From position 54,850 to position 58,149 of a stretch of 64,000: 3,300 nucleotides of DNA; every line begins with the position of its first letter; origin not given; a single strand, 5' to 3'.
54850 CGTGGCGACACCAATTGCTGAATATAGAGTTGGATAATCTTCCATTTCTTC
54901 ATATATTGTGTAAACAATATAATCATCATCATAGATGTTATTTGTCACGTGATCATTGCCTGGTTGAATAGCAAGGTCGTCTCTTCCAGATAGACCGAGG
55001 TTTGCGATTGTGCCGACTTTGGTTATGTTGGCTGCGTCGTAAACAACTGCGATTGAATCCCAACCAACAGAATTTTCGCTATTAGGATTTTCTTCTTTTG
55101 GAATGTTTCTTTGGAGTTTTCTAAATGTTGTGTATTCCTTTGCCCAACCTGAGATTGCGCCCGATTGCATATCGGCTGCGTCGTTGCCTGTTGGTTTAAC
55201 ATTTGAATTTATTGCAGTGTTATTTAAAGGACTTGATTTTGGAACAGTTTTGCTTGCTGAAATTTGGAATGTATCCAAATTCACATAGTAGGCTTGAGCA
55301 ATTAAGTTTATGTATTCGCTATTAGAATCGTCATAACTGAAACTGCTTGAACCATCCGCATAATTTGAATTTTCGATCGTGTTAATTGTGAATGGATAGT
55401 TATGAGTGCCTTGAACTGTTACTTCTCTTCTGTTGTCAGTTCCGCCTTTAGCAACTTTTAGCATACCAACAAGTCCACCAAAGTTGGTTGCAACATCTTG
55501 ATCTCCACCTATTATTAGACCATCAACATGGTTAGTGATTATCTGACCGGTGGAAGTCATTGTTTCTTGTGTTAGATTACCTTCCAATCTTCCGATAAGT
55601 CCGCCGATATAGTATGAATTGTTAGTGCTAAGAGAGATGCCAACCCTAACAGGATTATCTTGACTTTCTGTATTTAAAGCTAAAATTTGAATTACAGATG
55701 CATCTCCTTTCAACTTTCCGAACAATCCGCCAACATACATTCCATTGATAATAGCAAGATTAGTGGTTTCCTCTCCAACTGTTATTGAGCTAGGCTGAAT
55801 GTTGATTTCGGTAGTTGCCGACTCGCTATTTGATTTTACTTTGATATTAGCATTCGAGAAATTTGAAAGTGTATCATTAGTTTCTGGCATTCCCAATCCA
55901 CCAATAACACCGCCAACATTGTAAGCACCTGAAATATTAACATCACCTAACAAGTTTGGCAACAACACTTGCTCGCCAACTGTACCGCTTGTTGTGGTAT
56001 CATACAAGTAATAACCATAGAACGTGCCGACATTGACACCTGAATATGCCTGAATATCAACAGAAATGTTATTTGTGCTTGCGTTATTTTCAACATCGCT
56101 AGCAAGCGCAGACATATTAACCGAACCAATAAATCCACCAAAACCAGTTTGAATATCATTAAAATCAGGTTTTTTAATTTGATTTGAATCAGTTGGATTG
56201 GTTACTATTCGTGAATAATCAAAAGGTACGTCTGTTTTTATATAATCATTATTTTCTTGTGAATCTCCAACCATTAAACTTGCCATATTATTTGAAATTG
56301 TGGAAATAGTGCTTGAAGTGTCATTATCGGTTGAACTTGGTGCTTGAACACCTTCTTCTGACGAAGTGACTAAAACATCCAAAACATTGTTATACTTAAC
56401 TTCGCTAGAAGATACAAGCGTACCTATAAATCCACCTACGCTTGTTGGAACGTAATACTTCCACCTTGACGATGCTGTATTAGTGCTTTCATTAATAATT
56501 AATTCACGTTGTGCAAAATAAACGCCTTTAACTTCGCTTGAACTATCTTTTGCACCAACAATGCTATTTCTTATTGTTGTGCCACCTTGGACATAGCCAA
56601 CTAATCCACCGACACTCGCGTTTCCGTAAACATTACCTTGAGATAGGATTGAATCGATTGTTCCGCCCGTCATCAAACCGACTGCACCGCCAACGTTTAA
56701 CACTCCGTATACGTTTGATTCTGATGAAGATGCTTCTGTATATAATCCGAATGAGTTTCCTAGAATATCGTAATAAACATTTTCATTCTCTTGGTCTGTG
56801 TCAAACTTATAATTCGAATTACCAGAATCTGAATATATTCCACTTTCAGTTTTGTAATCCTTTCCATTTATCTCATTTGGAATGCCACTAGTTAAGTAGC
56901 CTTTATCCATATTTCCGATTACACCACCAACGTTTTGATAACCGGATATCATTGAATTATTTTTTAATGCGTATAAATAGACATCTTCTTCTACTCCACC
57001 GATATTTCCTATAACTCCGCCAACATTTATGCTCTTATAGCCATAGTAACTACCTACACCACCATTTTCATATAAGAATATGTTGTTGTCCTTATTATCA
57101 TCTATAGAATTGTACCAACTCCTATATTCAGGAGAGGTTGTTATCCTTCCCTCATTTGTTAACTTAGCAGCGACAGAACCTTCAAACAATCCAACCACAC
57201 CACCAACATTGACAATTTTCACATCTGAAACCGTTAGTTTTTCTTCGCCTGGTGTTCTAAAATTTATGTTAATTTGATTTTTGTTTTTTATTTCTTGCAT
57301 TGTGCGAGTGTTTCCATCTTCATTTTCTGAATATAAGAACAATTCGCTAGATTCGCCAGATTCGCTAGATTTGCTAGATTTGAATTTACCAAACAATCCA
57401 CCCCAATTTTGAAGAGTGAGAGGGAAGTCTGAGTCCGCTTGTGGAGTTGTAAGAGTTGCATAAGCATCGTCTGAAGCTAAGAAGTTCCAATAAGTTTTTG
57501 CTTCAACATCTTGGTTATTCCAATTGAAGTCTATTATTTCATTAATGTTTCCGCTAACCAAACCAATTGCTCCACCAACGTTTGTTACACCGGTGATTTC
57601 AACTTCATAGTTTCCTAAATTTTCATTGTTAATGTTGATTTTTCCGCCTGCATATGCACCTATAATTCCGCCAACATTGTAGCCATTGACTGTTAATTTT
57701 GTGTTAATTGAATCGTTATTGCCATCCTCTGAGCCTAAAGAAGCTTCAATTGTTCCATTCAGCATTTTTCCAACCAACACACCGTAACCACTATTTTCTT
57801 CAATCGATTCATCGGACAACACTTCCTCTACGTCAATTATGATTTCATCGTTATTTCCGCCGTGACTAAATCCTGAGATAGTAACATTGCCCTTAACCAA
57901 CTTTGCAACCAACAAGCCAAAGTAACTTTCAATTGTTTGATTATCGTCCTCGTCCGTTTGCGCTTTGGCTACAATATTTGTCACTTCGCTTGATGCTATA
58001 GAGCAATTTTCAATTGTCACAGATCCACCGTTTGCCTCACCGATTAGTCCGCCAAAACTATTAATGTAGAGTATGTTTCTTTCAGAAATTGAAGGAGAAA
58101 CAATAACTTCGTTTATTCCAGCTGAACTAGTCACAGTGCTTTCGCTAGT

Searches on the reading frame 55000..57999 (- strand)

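Call 39: search_protein_families(library=pfam, proteins=[window:55000-57999:-], max_evalue=1)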
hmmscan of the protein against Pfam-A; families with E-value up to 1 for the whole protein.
window:55000-57999:- (1000 aa): 1 family
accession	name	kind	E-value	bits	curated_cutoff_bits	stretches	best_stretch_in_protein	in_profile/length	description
PF07581.17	Glug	-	0.021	15.7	20.5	1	459-479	1-21/28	The GLUG motif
